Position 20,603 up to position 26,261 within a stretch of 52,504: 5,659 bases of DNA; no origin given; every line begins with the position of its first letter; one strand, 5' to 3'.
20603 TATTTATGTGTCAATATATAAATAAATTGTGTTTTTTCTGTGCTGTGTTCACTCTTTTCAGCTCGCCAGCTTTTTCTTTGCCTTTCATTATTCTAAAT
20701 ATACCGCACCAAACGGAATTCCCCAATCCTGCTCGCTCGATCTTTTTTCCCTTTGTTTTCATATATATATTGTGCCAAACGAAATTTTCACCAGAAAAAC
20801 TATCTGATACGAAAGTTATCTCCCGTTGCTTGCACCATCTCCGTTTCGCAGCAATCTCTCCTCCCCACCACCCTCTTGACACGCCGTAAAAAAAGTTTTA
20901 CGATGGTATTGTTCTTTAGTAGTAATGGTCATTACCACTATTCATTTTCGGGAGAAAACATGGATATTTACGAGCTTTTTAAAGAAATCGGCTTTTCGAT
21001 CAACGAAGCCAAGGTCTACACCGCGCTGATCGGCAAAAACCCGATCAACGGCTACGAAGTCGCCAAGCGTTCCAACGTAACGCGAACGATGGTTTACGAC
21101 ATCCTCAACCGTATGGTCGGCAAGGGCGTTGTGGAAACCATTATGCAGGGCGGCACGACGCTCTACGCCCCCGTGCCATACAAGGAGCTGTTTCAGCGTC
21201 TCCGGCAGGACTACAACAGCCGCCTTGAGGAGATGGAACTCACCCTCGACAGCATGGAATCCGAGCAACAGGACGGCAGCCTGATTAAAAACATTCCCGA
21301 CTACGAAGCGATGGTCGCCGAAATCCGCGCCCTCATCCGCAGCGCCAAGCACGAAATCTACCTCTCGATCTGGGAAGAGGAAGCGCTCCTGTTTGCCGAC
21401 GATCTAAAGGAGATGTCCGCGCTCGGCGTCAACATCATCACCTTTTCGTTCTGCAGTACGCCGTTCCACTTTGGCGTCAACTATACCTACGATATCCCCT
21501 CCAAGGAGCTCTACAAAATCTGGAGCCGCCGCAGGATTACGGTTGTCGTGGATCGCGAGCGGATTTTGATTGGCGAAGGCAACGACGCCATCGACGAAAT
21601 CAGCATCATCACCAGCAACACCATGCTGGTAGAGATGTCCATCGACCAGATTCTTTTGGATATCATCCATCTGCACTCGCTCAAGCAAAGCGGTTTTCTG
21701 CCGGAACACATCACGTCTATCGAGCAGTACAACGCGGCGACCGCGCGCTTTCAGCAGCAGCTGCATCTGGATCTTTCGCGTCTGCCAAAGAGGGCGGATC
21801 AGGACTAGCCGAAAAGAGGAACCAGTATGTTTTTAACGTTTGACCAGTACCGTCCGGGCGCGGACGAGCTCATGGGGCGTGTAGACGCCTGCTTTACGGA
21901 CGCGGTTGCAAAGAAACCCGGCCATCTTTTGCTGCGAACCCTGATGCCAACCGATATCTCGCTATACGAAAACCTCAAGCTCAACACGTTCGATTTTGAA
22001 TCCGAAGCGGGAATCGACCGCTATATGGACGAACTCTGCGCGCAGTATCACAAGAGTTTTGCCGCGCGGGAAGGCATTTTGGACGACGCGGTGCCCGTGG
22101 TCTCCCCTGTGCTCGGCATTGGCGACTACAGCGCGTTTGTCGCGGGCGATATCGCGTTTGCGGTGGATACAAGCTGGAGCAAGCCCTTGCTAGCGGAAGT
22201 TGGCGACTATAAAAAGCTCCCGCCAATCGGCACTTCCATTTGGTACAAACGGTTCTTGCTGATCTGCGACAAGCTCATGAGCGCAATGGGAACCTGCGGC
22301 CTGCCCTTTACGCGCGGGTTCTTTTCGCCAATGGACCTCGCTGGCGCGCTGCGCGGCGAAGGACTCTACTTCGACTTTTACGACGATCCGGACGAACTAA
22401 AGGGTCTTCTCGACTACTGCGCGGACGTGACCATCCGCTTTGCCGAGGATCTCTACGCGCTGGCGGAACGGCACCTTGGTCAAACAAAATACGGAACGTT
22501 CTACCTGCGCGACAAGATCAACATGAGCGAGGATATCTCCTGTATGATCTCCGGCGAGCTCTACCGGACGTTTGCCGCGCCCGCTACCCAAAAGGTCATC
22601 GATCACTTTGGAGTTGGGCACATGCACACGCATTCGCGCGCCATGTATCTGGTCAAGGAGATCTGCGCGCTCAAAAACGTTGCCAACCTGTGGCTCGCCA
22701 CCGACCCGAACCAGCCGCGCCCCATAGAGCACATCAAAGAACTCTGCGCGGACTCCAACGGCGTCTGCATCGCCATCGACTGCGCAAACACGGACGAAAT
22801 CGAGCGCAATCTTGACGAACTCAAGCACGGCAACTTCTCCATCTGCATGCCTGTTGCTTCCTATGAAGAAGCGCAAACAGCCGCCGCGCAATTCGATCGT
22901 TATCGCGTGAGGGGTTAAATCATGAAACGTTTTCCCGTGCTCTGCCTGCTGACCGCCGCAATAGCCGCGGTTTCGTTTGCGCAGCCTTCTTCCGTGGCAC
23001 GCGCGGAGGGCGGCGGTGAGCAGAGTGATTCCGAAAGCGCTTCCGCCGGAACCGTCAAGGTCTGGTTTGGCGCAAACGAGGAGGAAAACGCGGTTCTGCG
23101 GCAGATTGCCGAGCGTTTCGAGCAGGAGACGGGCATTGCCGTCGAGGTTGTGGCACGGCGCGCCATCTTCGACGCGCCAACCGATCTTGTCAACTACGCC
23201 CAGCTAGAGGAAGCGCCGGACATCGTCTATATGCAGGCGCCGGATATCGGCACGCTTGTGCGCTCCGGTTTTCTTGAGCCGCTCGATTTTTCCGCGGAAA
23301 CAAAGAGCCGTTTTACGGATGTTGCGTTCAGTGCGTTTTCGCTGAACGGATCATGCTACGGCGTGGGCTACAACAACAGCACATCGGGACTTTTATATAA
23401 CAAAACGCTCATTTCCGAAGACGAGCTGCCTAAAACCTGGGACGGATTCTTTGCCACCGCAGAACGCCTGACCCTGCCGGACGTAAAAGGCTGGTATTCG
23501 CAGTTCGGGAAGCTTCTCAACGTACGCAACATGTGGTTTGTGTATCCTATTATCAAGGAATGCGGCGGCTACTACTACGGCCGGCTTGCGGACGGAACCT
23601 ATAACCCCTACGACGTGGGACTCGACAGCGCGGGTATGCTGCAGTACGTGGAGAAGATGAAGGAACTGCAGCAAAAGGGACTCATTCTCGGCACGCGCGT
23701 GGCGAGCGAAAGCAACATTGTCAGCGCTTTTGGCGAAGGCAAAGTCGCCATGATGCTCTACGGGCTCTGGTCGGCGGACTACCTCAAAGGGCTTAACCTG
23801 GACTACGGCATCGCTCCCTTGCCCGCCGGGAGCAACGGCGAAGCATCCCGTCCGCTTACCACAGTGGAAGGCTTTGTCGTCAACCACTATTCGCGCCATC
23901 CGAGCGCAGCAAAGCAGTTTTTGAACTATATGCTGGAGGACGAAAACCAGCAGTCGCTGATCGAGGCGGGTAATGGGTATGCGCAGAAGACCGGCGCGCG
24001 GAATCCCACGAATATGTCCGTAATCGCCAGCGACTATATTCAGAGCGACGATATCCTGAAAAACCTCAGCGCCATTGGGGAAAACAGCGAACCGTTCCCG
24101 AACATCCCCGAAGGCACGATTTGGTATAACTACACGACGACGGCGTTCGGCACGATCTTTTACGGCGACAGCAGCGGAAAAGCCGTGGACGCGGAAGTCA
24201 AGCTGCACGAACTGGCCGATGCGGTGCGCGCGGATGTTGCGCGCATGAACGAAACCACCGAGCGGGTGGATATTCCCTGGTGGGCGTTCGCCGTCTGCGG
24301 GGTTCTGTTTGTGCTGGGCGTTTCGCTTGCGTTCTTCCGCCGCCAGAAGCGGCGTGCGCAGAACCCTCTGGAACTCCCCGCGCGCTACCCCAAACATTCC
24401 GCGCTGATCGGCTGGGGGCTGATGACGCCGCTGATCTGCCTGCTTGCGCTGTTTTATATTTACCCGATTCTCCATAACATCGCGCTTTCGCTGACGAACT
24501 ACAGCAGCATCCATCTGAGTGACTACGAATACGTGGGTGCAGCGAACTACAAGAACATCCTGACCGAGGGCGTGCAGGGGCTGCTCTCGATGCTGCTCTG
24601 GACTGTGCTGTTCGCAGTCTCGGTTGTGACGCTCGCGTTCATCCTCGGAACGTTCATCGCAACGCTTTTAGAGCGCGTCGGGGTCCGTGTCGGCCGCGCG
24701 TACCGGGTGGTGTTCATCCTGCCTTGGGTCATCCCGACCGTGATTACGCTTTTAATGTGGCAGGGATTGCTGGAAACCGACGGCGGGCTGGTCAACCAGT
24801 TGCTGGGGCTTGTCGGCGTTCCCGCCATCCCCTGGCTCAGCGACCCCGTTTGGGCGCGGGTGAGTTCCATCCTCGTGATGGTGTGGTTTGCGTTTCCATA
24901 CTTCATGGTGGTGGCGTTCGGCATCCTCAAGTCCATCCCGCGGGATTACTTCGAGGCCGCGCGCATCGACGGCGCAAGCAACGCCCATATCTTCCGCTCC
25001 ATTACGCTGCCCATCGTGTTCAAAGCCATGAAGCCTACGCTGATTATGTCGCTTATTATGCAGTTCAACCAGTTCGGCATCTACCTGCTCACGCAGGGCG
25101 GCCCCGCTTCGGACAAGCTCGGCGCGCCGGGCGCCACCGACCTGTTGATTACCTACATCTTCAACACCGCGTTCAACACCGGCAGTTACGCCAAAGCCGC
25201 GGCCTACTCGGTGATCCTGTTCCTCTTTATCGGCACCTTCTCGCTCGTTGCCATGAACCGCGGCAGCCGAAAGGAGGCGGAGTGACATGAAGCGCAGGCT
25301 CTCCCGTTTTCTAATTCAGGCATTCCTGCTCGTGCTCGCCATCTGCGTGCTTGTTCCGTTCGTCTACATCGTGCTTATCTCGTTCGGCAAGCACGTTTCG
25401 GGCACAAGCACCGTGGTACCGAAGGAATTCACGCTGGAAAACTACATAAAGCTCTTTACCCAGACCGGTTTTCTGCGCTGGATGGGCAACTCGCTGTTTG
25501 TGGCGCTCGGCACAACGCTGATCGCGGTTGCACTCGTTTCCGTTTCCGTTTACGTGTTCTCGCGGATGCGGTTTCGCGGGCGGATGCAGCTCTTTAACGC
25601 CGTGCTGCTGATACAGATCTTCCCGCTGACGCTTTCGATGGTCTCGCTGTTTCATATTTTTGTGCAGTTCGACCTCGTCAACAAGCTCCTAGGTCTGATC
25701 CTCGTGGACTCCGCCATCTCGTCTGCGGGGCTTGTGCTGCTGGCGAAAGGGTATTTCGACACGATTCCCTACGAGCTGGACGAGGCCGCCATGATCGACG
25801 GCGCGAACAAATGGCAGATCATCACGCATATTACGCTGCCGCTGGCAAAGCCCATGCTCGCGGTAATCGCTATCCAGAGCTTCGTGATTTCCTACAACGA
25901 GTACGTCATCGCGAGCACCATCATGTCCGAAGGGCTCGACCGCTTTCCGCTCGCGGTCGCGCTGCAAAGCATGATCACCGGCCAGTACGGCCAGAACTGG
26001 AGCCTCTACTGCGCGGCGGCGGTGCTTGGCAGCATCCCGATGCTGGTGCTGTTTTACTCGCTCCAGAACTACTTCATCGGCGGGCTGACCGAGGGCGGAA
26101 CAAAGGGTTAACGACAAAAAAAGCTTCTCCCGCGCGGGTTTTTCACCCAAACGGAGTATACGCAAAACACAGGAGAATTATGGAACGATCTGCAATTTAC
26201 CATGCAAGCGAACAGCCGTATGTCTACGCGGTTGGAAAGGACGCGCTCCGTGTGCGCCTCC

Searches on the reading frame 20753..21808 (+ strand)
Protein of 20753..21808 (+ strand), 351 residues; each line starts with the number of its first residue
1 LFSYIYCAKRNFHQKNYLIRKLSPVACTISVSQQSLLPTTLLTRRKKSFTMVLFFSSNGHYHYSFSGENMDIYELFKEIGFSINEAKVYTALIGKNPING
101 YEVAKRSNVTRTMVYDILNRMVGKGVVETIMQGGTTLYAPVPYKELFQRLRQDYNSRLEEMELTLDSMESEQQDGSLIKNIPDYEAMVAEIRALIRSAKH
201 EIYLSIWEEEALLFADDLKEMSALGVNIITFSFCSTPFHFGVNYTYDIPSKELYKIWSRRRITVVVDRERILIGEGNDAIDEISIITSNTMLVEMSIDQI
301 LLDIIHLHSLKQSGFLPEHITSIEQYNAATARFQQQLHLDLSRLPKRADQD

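Call 45: search_protein_families(library=pfam, proteins=[window:20753-21808:+], max_evalue=0.00001)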
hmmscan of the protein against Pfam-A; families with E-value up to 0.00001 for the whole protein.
window:20753-21808:+ (351 aa): 1 family
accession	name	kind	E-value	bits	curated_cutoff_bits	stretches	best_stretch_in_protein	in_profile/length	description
PF01978.25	TrmB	-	5.8e-17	61.8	25.6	1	77-143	2-67/68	Sugar-specific transcriptional regulator TrmB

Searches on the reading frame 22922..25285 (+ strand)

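Call 45: search_protein_families(library=pfam, proteins=[window:22922-25285:+], max_evalue=0.00001)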
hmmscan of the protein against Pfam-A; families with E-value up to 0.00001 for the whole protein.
window:22922-25285:+ (787 aa): 4 families
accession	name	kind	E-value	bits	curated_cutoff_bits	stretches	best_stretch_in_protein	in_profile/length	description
PF01547.30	SBP_bac_1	-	8.2e-39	134.8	26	1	51-344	2-307/307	Bacterial extracellular solute-binding protein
PF13416.11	SBP_bac_8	-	1.1e-37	130.8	27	1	61-359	1-265/279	Bacterial extracellular solute-binding protein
PF00528.27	BPD_transp_1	-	5.4e-16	59.3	26.4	1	574-775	3-175/184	Binding-protein-dependent transport system inner membrane component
PF13531.11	SBP_bac_11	-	4.6e-07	30.3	25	0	57-120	11-70/227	Bacterial extracellular solute-binding protein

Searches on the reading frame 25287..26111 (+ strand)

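Call 46: search_protein_families(library=pfam, proteins=[window:25287-26111:+], max_evalue=0.00001)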
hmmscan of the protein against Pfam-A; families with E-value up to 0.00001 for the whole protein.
window:25287-26111:+ (274 aa): 1 family
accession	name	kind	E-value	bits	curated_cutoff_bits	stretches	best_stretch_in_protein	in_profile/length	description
PF00528.27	BPD_transp_1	-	3.2e-15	56.7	26.4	1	96-263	14-178/184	Binding-protein-dependent transport system inner membrane component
